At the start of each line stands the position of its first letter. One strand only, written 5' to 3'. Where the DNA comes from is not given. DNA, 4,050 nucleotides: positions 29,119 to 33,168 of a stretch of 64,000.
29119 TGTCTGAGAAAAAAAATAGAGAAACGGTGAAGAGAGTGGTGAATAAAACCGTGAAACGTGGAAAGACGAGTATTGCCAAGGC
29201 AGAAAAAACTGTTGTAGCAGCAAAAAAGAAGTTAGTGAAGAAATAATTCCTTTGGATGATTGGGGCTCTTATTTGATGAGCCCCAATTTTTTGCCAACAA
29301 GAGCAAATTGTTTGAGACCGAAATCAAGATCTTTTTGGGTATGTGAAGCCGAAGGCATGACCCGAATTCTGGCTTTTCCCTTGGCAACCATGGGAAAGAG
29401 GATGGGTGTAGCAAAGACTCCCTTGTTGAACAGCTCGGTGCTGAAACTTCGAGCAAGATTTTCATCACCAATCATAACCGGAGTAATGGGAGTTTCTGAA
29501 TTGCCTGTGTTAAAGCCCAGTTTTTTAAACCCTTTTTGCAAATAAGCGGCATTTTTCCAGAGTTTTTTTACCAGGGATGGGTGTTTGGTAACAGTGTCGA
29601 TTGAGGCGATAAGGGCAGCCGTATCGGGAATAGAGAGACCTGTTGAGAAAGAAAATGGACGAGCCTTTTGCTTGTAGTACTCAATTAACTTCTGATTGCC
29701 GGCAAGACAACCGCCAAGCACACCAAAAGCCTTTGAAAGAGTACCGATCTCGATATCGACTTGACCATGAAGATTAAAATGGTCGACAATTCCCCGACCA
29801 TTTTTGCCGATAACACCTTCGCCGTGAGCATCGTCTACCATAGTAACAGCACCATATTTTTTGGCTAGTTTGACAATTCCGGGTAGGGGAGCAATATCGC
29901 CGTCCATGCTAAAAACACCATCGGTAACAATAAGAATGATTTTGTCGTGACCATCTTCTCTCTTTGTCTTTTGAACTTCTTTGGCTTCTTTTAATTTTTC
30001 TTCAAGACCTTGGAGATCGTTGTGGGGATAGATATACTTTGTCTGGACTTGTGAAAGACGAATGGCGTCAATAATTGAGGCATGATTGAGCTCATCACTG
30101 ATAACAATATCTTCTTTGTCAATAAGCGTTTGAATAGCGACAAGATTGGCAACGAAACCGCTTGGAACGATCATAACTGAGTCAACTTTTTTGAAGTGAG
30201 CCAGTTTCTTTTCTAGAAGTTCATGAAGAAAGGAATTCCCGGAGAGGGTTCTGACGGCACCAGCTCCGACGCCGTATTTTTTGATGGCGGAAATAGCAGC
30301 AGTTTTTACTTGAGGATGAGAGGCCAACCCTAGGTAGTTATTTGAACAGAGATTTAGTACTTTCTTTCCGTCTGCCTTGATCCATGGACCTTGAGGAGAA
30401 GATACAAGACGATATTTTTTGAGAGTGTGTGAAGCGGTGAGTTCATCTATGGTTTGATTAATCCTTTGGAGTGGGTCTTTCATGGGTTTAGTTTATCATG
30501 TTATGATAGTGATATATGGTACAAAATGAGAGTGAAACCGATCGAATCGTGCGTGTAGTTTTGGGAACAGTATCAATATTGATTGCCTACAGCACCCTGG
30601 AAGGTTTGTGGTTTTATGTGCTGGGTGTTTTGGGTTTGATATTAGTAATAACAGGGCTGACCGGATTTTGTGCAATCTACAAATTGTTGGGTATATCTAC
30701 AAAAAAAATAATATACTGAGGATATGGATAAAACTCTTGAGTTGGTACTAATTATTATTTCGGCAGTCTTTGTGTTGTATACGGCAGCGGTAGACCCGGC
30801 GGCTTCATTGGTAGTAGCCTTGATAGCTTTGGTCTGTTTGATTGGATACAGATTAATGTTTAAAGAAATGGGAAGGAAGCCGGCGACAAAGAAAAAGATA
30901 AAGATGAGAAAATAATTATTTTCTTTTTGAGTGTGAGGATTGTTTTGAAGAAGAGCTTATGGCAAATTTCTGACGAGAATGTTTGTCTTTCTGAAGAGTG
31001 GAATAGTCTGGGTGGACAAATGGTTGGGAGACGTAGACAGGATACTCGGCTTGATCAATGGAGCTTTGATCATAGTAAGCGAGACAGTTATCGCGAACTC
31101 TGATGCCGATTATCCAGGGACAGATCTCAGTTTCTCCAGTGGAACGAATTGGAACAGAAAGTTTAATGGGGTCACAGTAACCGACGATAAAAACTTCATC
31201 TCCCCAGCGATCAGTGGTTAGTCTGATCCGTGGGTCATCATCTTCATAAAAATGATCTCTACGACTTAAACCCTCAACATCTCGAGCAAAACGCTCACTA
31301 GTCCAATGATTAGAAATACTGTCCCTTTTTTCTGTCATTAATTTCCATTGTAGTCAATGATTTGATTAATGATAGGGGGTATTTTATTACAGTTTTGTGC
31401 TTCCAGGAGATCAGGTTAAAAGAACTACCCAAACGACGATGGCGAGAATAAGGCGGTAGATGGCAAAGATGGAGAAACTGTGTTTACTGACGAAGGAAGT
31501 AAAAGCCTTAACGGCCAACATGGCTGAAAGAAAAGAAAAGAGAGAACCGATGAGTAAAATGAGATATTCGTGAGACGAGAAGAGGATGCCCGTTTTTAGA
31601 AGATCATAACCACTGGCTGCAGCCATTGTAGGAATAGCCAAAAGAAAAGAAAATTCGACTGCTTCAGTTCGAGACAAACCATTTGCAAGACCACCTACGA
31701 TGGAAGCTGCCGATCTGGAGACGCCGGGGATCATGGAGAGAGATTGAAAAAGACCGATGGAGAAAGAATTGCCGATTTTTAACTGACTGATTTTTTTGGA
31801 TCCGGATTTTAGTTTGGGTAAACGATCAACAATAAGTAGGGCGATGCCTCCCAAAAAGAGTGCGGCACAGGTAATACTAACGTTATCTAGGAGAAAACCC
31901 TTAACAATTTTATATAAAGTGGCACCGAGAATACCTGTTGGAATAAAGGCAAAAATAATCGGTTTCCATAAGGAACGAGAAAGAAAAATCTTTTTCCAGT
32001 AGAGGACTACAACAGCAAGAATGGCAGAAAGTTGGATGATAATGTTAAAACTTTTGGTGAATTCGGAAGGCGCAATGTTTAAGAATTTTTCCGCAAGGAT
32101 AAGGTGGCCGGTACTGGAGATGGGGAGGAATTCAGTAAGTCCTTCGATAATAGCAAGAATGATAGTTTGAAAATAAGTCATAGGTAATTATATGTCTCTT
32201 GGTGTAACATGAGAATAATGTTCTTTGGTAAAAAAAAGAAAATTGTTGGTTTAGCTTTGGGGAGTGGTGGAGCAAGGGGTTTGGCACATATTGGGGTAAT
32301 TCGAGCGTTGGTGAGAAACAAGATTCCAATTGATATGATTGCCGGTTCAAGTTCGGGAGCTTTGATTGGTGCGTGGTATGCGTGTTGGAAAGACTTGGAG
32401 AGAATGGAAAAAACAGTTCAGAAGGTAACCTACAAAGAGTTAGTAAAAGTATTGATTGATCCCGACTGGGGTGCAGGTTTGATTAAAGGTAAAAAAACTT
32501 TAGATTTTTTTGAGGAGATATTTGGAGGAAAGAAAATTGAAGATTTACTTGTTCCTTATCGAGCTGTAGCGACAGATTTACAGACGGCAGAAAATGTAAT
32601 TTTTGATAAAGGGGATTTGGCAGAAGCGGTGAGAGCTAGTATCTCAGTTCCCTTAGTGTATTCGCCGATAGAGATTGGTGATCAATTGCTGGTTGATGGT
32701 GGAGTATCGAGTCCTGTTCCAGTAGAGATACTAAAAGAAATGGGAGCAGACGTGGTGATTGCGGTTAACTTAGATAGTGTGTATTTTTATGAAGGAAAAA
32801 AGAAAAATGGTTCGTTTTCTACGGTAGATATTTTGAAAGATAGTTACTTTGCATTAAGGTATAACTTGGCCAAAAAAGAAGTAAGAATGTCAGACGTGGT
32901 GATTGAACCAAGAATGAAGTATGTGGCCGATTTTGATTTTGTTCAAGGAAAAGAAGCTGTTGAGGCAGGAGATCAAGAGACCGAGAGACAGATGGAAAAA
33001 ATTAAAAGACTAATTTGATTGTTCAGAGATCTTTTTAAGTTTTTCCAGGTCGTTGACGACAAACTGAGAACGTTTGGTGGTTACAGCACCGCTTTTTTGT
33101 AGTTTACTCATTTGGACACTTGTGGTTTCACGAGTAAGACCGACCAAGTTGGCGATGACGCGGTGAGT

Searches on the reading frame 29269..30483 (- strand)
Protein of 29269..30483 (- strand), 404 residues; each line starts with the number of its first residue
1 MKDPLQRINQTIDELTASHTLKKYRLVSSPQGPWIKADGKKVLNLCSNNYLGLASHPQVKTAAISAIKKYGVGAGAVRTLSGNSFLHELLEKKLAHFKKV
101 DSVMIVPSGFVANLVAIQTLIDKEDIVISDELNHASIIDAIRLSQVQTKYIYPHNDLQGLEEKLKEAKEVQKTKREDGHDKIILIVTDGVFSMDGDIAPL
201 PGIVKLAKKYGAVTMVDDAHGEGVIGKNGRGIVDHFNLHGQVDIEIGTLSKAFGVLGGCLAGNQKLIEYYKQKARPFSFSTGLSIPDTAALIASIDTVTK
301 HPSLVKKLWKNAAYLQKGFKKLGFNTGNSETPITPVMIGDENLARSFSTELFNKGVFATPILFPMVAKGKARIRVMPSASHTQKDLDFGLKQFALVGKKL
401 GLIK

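Call 40: search_protein_families(library=pfam, proteins=[window:29269-30483:-], max_evalue=0.00001)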
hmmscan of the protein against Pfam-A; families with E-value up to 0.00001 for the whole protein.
window:29269-30483:- (404 aa): 2 families
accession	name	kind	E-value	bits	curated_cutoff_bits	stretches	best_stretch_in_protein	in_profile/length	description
PF00155.27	Aminotran_1_2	-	3e-60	204.8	19.7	1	40-387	1-355/361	Aminotransferase class I and II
PF01276.26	OKR_DC_1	-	9.2e-06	25.1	27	0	102-221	84-207/417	Orn/Lys/Arg decarboxylase, major domain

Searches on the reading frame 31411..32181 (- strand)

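Call 40: search_protein_families(library=pfam, proteins=[window:31411-32181:-], max_evalue=0.00001)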
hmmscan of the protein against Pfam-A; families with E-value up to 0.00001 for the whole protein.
window:31411-32181:- (256 aa): 1 family
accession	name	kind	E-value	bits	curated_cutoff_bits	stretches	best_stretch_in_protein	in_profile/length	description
PF02673.24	BacA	-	1.3e-68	232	33.4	1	7-249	2-257/257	Bacitracin resistance protein BacA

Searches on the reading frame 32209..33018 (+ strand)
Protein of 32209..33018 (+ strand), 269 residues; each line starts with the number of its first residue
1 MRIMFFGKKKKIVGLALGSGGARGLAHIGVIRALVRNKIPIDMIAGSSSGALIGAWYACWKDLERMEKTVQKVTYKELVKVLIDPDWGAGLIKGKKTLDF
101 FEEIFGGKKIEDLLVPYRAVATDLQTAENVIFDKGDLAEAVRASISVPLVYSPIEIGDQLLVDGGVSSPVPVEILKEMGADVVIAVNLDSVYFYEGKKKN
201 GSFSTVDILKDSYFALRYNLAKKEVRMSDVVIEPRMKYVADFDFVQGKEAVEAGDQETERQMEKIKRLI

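Call 40: search_protein_families(library=pfam, proteins=[window:32209-33018:+], max_evalue=0.00001)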
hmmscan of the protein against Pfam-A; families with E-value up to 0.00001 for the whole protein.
window:32209-33018:+ (269 aa): 1 family
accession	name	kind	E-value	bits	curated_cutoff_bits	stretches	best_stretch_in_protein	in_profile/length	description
PF01734.28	Patatin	-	9.7e-34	117.7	27.7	1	15-175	1-190/191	Patatin-like phospholipase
